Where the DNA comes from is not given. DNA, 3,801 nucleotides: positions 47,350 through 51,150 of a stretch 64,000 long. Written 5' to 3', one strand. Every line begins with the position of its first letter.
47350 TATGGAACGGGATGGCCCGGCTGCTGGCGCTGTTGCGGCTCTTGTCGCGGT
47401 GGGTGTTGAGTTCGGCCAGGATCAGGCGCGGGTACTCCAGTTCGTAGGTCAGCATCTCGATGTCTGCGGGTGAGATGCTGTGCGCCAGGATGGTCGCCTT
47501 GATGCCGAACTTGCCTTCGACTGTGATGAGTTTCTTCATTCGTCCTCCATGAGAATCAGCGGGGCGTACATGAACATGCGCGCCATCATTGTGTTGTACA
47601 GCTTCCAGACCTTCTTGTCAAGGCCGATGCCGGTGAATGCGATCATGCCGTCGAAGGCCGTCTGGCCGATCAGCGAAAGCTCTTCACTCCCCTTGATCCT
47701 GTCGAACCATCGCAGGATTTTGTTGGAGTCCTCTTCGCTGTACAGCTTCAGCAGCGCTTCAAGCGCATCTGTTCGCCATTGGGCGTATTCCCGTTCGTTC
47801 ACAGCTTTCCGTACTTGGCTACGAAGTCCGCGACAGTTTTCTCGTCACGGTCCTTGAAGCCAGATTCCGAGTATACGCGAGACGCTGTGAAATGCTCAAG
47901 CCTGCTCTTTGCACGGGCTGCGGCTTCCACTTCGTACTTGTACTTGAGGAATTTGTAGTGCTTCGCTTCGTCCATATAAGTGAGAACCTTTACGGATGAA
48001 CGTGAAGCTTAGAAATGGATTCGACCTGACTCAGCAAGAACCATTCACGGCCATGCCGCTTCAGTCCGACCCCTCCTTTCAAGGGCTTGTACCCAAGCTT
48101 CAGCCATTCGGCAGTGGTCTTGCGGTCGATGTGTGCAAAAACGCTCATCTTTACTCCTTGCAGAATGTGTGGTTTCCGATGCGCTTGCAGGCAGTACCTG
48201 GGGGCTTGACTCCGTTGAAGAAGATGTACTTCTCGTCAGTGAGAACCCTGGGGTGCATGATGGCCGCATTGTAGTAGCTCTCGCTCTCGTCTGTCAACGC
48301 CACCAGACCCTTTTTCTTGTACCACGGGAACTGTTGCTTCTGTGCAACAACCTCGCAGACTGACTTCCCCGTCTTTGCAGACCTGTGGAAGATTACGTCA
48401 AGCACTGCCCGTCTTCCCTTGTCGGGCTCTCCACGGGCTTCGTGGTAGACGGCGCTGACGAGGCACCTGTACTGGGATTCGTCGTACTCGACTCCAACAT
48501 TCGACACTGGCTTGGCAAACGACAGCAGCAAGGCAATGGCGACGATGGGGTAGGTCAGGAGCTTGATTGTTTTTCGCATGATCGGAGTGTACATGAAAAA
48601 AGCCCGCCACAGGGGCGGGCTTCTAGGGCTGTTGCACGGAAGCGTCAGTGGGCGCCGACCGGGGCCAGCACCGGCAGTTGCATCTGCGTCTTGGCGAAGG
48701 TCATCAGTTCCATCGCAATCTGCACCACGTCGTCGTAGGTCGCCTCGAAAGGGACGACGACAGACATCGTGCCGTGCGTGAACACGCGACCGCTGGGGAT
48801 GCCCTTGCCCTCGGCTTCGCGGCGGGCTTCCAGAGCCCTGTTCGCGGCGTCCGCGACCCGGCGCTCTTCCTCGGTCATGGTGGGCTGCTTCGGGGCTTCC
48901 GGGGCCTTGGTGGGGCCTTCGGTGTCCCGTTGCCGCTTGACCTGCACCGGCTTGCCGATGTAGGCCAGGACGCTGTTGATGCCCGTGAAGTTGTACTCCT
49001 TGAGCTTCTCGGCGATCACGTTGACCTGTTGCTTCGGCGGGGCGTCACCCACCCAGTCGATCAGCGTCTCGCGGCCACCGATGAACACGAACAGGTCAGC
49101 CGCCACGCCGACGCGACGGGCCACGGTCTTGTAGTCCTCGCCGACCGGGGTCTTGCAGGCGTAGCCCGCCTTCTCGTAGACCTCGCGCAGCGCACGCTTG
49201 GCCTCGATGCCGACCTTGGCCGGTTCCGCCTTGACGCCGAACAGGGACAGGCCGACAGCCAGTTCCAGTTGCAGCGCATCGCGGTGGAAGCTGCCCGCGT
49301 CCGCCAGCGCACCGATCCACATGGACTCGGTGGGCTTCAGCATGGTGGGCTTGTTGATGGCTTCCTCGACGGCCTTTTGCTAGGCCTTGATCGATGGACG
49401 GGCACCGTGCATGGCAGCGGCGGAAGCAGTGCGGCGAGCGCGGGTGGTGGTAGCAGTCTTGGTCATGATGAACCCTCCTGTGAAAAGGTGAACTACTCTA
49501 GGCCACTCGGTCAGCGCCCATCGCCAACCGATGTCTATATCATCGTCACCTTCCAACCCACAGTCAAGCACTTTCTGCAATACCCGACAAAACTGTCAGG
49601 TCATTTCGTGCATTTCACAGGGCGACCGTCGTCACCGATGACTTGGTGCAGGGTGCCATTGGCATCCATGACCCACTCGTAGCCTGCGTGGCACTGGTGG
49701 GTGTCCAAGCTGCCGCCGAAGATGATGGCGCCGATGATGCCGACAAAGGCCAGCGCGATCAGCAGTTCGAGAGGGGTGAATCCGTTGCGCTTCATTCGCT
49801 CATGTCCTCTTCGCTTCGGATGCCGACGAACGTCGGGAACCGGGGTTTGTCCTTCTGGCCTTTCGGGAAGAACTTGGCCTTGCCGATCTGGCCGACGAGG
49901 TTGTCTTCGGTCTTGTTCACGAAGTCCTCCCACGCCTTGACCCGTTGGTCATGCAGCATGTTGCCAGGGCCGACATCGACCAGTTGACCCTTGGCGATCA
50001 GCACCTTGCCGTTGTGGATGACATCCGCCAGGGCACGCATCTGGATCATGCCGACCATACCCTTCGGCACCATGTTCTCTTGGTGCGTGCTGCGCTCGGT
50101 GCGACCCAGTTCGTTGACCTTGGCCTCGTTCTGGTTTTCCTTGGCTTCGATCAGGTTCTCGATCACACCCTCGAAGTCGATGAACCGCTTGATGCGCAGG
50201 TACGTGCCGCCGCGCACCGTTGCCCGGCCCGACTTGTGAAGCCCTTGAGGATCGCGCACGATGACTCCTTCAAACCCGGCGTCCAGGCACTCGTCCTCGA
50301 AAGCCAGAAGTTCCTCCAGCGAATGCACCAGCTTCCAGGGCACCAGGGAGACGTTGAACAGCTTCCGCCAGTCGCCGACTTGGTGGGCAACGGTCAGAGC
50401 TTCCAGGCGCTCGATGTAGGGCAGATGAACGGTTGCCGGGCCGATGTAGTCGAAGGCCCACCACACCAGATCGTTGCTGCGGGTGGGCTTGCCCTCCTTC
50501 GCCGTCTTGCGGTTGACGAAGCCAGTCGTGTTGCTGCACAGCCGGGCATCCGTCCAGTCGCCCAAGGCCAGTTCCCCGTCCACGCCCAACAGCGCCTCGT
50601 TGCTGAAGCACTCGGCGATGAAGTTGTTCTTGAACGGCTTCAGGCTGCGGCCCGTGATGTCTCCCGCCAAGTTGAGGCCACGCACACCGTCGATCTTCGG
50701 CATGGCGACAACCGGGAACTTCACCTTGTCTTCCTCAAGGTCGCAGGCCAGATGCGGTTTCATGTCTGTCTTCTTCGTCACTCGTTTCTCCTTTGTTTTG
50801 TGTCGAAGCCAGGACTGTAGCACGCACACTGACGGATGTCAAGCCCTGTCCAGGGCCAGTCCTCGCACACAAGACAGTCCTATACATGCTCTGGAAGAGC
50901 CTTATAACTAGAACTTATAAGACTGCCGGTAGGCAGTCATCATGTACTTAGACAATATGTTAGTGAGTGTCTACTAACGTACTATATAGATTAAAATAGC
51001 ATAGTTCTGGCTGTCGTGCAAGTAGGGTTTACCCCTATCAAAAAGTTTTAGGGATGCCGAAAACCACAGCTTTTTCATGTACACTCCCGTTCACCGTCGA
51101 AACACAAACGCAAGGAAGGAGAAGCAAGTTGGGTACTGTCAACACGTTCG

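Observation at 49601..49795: Phage-encoded minimal type IV pilin-like protein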

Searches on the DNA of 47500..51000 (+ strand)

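Call 6: search_dna_similar(query=window:47500-51000:+, collection=phages, mode=near)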
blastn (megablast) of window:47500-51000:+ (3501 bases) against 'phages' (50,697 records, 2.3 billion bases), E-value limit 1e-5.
No match.

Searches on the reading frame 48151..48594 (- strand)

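Call 46: search_protein_families(library=pfam, proteins=[window:48151-48594:-], max_evalue=0.01)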
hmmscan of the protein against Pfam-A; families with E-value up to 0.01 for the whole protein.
window:48151-48594:- (147 aa): 1 family
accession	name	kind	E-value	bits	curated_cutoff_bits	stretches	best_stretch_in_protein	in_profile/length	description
PF07486.17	Hydrolase_2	-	1e-08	36.2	27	1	55-145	1-100/100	Cell Wall Hydrolase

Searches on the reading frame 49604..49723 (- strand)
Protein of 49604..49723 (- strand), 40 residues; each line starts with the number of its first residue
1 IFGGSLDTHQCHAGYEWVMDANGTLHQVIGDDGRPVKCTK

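Call 62: find_homologous_proteins(query=A4, max_evalue=10)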
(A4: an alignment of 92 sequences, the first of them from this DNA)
Query A4 (92 sequences) (40 aa, profile of the alignment): 21 proteins with E <= 10 among 33 candidates.
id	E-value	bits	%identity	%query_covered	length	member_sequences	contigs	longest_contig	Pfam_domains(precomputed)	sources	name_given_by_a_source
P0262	3.4e-12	64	31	73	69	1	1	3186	-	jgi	jgi:hypothetical protein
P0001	8.6e-12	62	100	100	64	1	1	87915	-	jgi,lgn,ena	-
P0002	2.7e-11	61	83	100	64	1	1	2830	PF07963.18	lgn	-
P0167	9.1e-11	59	41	73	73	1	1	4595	PF07963.18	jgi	jgi:prepilin-type N-terminal cleavage/methylation domain-containing protein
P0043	1.9e-9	55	22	93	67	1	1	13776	PF07963.18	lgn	-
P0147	4.1e-9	54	26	85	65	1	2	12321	PF07963.18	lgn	-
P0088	7.2e-9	53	34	80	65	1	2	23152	PF07963.18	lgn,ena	-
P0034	3.1e-7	48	37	48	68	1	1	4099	PF07963.18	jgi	jgi:prepilin-type N-terminal cleavage/methylation domain-containing protein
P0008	4.2e-7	47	38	73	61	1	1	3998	PF07963.18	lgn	-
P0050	2.5e-6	45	30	75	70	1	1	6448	PF07963.18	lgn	-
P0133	2.8e-6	45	32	70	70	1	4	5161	PF07963.18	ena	-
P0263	7.2e-6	43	28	63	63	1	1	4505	PF07963.18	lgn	-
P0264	1.1e-5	43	25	80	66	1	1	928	PF07963.18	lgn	-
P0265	1.3e-5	42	-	-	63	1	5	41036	PF07963.18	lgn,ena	-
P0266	1.8e-5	42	27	80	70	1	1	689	PF07963.18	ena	-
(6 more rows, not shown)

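Call 69: find_encoding_contigs(protein=P0265, flank=8000, max_places=1)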
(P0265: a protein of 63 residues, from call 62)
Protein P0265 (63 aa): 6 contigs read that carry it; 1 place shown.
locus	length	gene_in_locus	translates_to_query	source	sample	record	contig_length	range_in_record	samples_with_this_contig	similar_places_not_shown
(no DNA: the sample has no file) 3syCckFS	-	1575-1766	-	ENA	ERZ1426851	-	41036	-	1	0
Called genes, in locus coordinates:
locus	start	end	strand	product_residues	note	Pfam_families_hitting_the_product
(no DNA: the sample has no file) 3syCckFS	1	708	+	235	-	?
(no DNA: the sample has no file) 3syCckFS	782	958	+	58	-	-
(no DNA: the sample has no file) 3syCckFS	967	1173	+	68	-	-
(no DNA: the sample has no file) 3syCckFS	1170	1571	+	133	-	-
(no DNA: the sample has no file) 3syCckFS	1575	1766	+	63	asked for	PF07963:N_methyl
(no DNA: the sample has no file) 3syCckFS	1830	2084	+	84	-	-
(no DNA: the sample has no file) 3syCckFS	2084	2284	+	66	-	-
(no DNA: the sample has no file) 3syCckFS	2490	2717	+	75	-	-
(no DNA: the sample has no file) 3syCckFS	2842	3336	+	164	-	-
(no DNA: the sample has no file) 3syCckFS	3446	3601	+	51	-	-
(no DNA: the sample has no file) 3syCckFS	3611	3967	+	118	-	-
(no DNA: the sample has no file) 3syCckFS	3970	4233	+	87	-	-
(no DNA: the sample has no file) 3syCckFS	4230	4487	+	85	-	-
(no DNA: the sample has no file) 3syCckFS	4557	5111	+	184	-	-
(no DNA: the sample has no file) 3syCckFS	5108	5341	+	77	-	-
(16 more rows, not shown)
